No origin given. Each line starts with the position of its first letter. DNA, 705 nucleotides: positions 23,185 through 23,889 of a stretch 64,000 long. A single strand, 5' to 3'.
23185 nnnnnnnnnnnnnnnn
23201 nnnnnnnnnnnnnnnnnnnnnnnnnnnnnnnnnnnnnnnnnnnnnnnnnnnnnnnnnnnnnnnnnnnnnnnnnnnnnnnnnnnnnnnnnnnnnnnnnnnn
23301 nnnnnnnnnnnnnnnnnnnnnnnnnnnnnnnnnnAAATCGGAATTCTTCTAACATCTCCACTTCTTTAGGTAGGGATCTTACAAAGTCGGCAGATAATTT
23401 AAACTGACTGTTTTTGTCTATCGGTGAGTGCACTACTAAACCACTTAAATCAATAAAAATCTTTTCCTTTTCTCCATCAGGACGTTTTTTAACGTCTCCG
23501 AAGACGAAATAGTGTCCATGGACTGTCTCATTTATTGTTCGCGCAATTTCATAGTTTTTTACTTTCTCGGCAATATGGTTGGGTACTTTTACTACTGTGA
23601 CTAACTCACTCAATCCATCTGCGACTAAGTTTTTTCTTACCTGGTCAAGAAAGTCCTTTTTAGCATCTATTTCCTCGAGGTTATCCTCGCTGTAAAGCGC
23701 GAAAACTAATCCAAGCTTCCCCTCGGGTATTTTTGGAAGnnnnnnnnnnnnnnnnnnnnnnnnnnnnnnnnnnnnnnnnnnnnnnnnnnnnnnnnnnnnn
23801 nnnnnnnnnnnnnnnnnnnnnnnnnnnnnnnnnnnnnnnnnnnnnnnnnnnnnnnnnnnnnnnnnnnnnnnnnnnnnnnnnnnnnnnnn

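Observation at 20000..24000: AT-richer gene island abutting dnaK, encoding a TM-plus-TPR-like 468-aa protein and several small unknown proteins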

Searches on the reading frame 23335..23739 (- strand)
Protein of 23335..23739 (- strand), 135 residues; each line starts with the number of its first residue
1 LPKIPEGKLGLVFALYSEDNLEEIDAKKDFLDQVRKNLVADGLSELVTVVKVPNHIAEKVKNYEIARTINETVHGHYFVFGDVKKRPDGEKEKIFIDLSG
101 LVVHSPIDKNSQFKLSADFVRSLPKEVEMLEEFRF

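Call 57: predict_structure(alignment_id=A3)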
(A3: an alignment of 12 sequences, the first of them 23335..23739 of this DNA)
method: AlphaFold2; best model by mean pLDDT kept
length: 135 residues; sequences in the alignment: 12
mean_pLDDT: 79.2   pTM: 0.73
mean pLDDT of the five models: 79.2, 76.0, 73.2, 73.0, 53.2
residues with pLDDT >= 90: 22; 70-90: 83; 50-70: 25; < 50: 5
segments of 3 or more residues with pLDDT < 50: 130-132
pLDDT, mean of each block of 10 residues (from residue 1): 70 92 88 88 87 92 86 86 76 77 76 73 58 45
secondary structure, 60 per line:
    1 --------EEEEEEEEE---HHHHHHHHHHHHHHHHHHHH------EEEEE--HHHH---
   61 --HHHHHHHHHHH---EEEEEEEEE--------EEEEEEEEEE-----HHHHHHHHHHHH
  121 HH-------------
elements in order: E9-17 H21-40 E47-51 H54-57 H63-73 E77-85 E94-103 H109-122

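Call 71: fold_search(model_id=the predicted structure, library=viral)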
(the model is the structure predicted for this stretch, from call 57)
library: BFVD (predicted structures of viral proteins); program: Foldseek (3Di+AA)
matches with E <= 10: 591; with E <= 0.001: 0
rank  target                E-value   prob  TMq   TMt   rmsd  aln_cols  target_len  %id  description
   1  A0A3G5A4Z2            2.7e-02  0.18  0.20  0.14  13.0       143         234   14  Uncharacterized protein [Homavirus sp.]
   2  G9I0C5                4.6e-02  0.23  0.26  0.15  11.0       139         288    9  Esterase [Helicoverpa zea nudivirus 2]
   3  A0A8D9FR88            7.6e-02  0.28  0.30  0.25  12.2       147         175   12  Nicotinamide-nucleotide amidohydrolase PncC [uncultured marine phage]
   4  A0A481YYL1            7.6e-02  0.18  0.26  0.10  14.9       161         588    7  Oxidoreductase family protein [Marseillevirus LCMAC202]
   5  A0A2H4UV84            1.4e-01  0.28  0.35  0.09  15.5       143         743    8  ribose-phosphate diphosphokinase [Bodo saltans virus]
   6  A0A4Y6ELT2            1.5e-01  0.28  0.33  0.26   8.5       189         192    8  Thymidylate kinase [Microbacterium phage Finny]
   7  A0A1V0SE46            1.6e-01  0.14  0.22  0.15  10.1       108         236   10  Glycosyltransferase family 25 [Indivirus ILV1]
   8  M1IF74                1.9e-01  0.20  0.27  0.09   8.7        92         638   15  (no name in the UniProt tables at hand)
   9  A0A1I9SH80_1          2.1e-01  0.11  0.23  0.04  14.4       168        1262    6  Genome polyprotein [Botrytis cinerea betaendornavirus 1]
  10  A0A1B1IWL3            2.4e-01  0.25  0.29  0.21   8.4        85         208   10  (no name in the UniProt tables at hand)
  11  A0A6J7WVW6            2.4e-01  0.06  0.18  0.09  17.9       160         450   11  DNA 5'-3' helicase [uncultured Caudovirales phage]
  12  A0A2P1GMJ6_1          2.6e-01  0.09  0.22  0.05  10.8       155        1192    6  Genome polyprotein [Wenling rattails calicivirus 1]
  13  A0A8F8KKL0            2.6e-01  0.08  0.20  0.10  12.1       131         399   10  Clostripain-related C11 protease [Clandestinovirus]
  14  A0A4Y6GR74            2.8e-01  0.18  0.27  0.18   5.7        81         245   14  Glycosyltransferase family 34 protein [Chrysochromulina parva virus BQ2]
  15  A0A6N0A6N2            3.2e-01  0.09  0.22  0.07  11.1       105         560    8  RecA-like DNA recombinase [Microbacterium phage Glamour]
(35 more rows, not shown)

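Call 82: search_solved_structures(query=A3, max_evalue=10)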
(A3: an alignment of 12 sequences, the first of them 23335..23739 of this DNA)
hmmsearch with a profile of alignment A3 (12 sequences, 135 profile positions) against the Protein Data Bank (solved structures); distinct sequences matched with E-value up to 10: 7.
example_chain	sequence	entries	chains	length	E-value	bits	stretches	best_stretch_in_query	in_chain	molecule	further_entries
8znj_A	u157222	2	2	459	0.025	17.8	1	25-89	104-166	Piwi domain-containing protein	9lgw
6dm3_A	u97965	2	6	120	0.14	15.4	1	40-97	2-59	RavO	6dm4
7r81_m1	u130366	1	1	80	0.2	14.9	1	42-93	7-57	60S ribosomal protein L38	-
7zq5_t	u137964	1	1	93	0.32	14.3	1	45-98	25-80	50S ribosomal protein L23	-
8oo0_Lk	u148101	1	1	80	0.35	14.1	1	42-93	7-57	60S ribosomal protein L38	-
7olc_Lk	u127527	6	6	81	0.35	14.1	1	42-93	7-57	60S ribosomal protein L38-like protein | eL38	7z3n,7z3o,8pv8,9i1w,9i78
8i9x_Lk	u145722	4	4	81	0.56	13.5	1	42-93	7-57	60S ribosomal protein L38-like protein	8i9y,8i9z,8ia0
